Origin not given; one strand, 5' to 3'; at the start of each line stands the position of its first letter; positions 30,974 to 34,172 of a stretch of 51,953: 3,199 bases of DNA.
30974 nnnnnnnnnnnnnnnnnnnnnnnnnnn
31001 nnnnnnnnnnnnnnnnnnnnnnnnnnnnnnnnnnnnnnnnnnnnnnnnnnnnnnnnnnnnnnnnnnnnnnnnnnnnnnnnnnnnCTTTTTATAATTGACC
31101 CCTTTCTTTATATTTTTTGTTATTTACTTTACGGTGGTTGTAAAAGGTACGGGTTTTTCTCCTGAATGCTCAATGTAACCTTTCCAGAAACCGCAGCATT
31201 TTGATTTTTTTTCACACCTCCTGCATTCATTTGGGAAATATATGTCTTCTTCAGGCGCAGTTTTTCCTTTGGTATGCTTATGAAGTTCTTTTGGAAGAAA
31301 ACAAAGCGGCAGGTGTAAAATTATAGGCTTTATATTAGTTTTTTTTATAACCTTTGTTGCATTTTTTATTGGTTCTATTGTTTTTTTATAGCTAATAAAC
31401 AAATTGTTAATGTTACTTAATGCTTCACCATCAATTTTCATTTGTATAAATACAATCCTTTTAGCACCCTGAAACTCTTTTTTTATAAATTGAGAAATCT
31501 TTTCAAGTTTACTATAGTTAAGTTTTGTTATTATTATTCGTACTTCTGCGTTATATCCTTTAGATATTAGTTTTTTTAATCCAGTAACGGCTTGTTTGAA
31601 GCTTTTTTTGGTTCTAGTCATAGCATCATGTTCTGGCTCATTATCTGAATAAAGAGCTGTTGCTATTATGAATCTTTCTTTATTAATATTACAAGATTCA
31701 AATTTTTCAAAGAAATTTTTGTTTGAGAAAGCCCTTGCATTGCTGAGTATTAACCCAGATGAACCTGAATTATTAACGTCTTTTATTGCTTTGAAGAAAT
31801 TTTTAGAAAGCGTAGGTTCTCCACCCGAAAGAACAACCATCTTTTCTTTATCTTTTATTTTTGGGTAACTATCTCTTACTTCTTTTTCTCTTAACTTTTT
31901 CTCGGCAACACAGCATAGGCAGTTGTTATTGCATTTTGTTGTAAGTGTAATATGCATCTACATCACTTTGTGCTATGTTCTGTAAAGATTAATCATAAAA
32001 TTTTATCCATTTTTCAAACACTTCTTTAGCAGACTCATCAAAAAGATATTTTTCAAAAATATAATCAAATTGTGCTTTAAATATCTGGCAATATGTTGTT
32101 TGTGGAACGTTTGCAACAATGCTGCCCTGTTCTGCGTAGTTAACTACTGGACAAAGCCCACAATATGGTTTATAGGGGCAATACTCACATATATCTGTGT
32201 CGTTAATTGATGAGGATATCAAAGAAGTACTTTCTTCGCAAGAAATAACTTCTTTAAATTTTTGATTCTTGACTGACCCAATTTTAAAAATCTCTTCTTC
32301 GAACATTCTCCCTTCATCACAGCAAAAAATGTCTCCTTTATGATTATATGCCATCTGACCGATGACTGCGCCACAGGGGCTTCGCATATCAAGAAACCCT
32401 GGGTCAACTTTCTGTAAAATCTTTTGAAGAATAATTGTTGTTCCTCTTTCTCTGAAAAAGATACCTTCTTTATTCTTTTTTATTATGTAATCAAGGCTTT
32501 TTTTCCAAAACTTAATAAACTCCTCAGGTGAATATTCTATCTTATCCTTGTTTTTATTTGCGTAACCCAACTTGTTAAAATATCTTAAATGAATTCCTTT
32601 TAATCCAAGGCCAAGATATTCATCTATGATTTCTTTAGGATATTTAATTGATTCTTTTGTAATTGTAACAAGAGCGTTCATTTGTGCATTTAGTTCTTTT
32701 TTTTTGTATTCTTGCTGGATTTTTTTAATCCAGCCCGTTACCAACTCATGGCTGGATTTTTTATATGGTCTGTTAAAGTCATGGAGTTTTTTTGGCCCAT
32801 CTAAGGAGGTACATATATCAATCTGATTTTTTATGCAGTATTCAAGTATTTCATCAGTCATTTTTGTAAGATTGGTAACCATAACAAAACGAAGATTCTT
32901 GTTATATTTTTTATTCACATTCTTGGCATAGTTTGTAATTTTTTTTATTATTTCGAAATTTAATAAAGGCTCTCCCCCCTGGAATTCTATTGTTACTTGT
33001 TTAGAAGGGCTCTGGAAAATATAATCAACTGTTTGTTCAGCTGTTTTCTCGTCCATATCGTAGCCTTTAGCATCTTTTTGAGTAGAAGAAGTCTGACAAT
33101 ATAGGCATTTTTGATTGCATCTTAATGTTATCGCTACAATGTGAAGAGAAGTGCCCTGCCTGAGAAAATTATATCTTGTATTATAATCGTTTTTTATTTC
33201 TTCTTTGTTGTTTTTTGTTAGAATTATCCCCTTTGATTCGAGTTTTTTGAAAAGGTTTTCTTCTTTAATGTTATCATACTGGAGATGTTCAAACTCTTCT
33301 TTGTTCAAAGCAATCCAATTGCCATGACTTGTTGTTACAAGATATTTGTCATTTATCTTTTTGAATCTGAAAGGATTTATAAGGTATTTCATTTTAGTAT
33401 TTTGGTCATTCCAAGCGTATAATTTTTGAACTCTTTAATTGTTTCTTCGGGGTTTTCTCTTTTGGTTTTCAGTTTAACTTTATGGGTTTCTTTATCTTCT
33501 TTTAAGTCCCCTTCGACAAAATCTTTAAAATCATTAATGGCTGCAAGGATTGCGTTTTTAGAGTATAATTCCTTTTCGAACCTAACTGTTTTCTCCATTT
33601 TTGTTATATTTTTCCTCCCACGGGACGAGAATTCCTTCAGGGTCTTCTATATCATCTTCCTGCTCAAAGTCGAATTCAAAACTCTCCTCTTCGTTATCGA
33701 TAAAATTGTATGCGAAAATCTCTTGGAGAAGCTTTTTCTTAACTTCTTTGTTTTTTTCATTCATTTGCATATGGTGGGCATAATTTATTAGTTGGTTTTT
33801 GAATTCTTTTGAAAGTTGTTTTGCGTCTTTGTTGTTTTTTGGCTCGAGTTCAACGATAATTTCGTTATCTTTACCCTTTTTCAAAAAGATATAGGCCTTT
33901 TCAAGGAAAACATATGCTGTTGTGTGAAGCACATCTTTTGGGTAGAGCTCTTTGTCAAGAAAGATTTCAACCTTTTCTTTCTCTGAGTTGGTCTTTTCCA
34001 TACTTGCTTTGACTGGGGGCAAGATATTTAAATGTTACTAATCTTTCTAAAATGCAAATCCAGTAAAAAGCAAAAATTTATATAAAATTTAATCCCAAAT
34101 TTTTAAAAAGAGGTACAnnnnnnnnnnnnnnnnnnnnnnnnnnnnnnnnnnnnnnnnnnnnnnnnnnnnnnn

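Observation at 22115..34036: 12-gene archaeal island combining His-Xaa-Ser-system-type radical SAM maturases with aminopropyltransferase-fold enzymes: a candidate undescribed peptide-modification pathway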

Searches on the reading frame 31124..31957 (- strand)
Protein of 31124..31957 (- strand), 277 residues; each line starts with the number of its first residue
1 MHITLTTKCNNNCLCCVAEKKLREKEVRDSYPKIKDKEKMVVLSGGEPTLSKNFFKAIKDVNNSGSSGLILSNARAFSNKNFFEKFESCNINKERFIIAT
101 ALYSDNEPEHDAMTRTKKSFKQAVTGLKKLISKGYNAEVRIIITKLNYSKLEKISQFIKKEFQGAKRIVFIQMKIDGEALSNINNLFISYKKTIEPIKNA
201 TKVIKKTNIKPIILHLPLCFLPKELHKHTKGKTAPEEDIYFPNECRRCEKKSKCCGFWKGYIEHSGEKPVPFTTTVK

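Call 3: search_protein_families(library=pfam, max_evalue=0.01, proteins=[window:31124-31957:-])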
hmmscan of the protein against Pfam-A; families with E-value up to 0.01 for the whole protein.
window:31124-31957:- (277 aa): 2 families
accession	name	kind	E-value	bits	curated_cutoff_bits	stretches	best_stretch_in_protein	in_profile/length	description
PF04055.27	Radical_SAM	-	1.9e-06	28.6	29.5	1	4-157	2-165/166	Radical SAM superfamily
PF13250.11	DUF4041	-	0.0038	17.5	27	0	129-163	1-35/56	Domain of unknown function (DUF4041)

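Call 4: search_protein_families(library=ncbifam, max_evalue=0.01, proteins=[window:31124-31957:-])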
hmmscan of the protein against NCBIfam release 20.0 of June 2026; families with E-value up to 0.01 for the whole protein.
window:31124-31957:- (277 aa): 31 families (the best 25 are shown)
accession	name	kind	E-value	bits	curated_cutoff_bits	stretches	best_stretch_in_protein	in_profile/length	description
TIGR03977.1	rSAM_pair_HxsC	equivalog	1e-52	178.8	267.9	1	3-259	29-290/292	His-Xaa-Ser system radical SAM maturase HxsC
NF038332.1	rSAM_rare_HxsC4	exception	9.4e-22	77.6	500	1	1-220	16-243/335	radical SAM protein HxsC4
NF045574.1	sacti_mat_StsB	exception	5.3e-10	38.7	625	1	5-159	102-257/466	StsB family radical SAM/SPASM domain sactipeptide maturase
TIGR04055.1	rSAM_NirJ2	equivalog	9.8e-10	38.4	500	1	6-211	7-213/326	putative heme d1 biosynthesis radical SAM protein NirJ2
TIGR04054.1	rSAM_NirJ1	equivalog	1.6e-09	36.9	650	1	5-179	42-216/387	putative heme d1 biosynthesis radical SAM protein NirJ1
NF041298.1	rSAM_mat_DynA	equivalog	3.8e-09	36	450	1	36-192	50-205/356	dynobactin maturation radical SAM/SPASM protein DynA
TIGR04545.1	rSAM_ahbD_hemeb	equivalog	4.3e-09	36.3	500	1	5-199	6-203/339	heme b synthase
NF049973.1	radical_Rv1681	equivalog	3.7e-08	32.7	380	1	9-161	82-237/326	Rv1681 family radical SAM protein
TIGR04167.1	rSAM_SeCys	equivalog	3.9e-08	32.9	300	1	1-190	10-204/303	arsenosugar biosynthesis radical SAM (seleno)protein ArsS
TIGR04051.1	rSAM_NirJ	equivalog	6.9e-08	31.8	515.45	1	5-161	8-166/354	heme d1 biosynthesis radical SAM protein NirJ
TIGR02668.1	moaA_archaeal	equivalog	1.3e-07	30.9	325.25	1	2-204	13-217/303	GTP 3',8-cyclase MoaA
TIGR04317.1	W_rSAM_matur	equivalog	1.5e-07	30.9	380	1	2-211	7-220/349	tungsten cofactor oxidoreductase radical SAM maturase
TIGR04251.1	SCM_rSAM_ScmF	equivalog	1.8e-07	30.9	400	1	4-181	9-192/353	SynChlorMet cassette radical SAM/SPASM protein ScmF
NF050035.1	rSAM_WgK_link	exception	4.5e-07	29.2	650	1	2-159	12-169/367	radical SAM/SPASM peptide maturase WgkB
TIGR04250.1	SCM_rSAM_ScmE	equivalog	7.2e-07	28.4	400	1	1-160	5-167/358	SynChlorMet cassette radical SAM/SPASM protein ScmE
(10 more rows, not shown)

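Call 59: search_protein_families(library=padloc, max_evalue=0.001, proteins=[window:31124-31957:-])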
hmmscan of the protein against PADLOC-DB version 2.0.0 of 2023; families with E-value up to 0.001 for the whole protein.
window:31124-31957:- (277 aa): 2 families
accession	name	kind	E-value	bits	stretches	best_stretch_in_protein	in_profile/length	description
PDLC02903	pVip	-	2.7e-11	41.5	1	4-187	5-186/257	Viperins not associated with kinases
PDLC02904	pVip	-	2.5e-08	31.8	1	5-178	9-181/262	Viperins associated with kinases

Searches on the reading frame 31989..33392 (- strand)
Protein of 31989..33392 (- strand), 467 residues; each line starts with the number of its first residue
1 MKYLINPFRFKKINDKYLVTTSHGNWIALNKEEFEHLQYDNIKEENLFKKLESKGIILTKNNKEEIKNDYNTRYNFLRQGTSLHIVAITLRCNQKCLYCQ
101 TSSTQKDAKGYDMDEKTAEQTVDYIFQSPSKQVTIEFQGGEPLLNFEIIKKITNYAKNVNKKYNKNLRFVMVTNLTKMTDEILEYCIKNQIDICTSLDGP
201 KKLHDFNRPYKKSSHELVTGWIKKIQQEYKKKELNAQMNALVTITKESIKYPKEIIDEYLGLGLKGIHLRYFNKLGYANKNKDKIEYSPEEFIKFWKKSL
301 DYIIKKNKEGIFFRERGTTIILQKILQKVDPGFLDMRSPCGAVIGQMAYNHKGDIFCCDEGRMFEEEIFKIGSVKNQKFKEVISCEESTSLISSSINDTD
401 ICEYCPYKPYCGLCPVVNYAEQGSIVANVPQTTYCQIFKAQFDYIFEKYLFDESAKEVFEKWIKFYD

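Call 3: search_protein_families(library=pfam, max_evalue=0.01, proteins=[window:31989-33392:-])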
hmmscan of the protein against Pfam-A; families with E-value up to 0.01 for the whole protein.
window:31989-33392:- (467 aa): 4 families
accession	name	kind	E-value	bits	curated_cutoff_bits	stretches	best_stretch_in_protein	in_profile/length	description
PF04055.27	Radical_SAM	-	2e-14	54.6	29.5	1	88-250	3-157/166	Radical SAM superfamily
PF13353.11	Fer4_12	-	2.5e-09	38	22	1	88-194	11-112/137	4Fe-4S single cluster domain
PF06411.16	HdeA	-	0.00057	20.6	22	1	151-189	46-84/91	HdeA/HdeB family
PF13186.11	SPASM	-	0.00072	20.2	21.5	1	340-406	1-67/67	Iron-sulfur cluster-binding domain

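Call 4: search_protein_families(library=ncbifam, max_evalue=0.01, proteins=[window:31989-33392:-])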
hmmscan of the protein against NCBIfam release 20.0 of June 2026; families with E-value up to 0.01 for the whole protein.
window:31989-33392:- (467 aa): 59 families (the best 25 are shown)
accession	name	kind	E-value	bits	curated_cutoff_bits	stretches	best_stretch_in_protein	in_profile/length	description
TIGR03978.1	rSAM_paired_1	equivalog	5.2e-147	490.4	370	1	6-463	2-466/466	His-Xaa-Ser system radical SAM maturase HxsB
NF047865.1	rSAM_PapB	equivalog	2e-44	152.2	340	1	86-425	7-327/330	PapB family radical SAM/SPASM ranthipeptide maturase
TIGR04068.1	rSAM_ocin_clost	equivalog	5.2e-39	134.4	500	1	10-449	5-453/462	Cys-rich peptide radical SAM maturase CcpM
TIGR04064.1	rSAM_nif11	equivalog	1.6e-37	129.3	518.7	1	77-445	73-429/459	nif11-like peptide radical SAM maturase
TIGR03906.1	quino_hemo_SAM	equivalog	5.7e-34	117.6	453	1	82-450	94-448/467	quinohemoprotein amine dehydrogenase maturation protein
NF040492.1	not_ScfB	exception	1.6e-33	116.3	855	1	25-444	44-443/450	ScfB-related radical SAM/SPASM orphan maturase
TIGR03974.1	rSAM_six_Cys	equivalog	3.4e-32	111.9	425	1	37-440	54-440/451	thioether cross-link-forming SCIFF peptide maturase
TIGR03942.1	sulfatase_rSAM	equivalog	2.6e-29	102.5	349.45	1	87-446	6-354/363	anaerobic sulfatase maturase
NF035951.1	rSAM_RumMC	equivalog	3.4e-26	92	720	1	32-215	60-249/510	RumMC family radical SAM sactipeptide maturase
NF010321.0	PRK13758.1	equivalog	1.9e-24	86.5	441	1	82-450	5-363/370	anaerobic sulfatase-maturase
NF041298.1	rSAM_mat_DynA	equivalog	3.1e-24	85.6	450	1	85-446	4-350/356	dynobactin maturation radical SAM/SPASM protein DynA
TIGR04280.1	geopep_mat_rSAM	hypoth_equivalog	1.1e-22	80.7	400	1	15-213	18-216/428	geopeptide radical SAM maturase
TIGR04163.1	rSAM_cobopep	equivalog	3.9e-22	78.6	375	1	67-447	47-417/428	peptide-modifying radical SAM enzyme CbpB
TIGR04083.1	rSAM_pep_methan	hypoth_equivalog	7e-22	77.8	300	1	87-448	5-342/376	TIGR04083 family peptide-modifying radical SAM enzyme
TIGR04115.1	rSAM_Cxxx_rpt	equivalog_domain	3e-21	76.3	350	1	88-441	8-352/359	radical SAM peptide maturase, CXXX-repeat target family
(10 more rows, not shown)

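Call 59: search_protein_families(library=padloc, max_evalue=0.001, proteins=[window:31989-33392:-])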
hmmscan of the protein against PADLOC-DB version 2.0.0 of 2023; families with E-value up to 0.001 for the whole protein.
window:31989-33392:- (467 aa): 1 family
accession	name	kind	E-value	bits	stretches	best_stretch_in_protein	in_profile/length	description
PDLC02903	pVip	-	1.8e-10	38.8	1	88-244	6-147/257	Viperins not associated with kinases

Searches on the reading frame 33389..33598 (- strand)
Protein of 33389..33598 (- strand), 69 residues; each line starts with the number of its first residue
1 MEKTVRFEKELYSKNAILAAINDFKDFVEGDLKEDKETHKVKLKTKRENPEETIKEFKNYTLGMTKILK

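Call 5: search_protein_families(library=ncbifam, max_evalue=1, proteins=[window:33389-33598:-])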
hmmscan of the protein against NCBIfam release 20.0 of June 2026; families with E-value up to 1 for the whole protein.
window:33389-33598:- (69 aa): 3 families
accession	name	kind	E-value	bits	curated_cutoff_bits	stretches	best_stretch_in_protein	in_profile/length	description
NF038315.1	HxsD_rel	equivalog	1e-18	67.3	41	1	5-66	1-62/62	HxsD-like protein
TIGR03976.1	chp_LLNDYxLRE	equivalog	2.1e-05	24.8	50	1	7-59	1-57/90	His-Xaa-Ser system protein HxsD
NF011430.0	PRK14861.1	subfamily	0.17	11.4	62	0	52-66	35-49/61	twin arginine translocase protein A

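Call 6: search_protein_families(library=pfam, max_evalue=1, proteins=[window:33389-33598:-])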
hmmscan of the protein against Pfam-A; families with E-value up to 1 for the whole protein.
window:33389-33598:- (69 aa): 2 families
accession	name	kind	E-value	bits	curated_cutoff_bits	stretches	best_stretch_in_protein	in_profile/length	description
PF22410.1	DnaG_helical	-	0.03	14.8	27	1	42-63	6-26/55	DNA primase DnaG, helical domain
PF16881.10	LIAS_N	-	0.052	14.5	27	1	12-51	18-57/96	N-terminal domain of lipoyl synthase of Radical_SAM family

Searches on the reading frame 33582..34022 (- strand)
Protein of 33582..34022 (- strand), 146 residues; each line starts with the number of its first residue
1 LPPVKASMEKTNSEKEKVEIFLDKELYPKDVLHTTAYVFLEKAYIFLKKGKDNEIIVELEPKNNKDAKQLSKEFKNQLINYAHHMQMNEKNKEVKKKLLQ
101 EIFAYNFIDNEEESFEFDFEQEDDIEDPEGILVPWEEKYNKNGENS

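Call 5: search_protein_families(library=ncbifam, max_evalue=1, proteins=[window:33582-34022:-])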
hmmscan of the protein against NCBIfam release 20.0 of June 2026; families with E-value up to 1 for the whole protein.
window:33582-34022:- (146 aa): 2 families
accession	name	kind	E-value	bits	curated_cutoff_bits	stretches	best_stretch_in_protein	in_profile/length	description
TIGR03976.1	chp_LLNDYxLRE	equivalog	2.1e-14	53.6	50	1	22-104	1-85/90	His-Xaa-Ser system protein HxsD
NF038315.1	HxsD_rel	equivalog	2.6e-06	27.5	41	1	22-79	3-58/62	HxsD-like protein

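Call 6: search_protein_families(library=pfam, max_evalue=1, proteins=[window:33582-34022:-])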
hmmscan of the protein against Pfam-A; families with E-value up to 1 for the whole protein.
window:33582-34022:- (146 aa): 1 family
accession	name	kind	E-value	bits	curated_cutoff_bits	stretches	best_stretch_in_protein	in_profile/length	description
PF23243.1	HEAT_HEATR1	-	0.38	11.1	27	1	34-102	120-182/195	HEATR1-like, HEAT repeats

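Call 59: search_protein_families(library=padloc, max_evalue=0.001, proteins=[window:33582-34022:-])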
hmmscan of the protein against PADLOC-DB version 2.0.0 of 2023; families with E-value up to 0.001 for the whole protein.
window:33582-34022:- (146 aa): 0 families
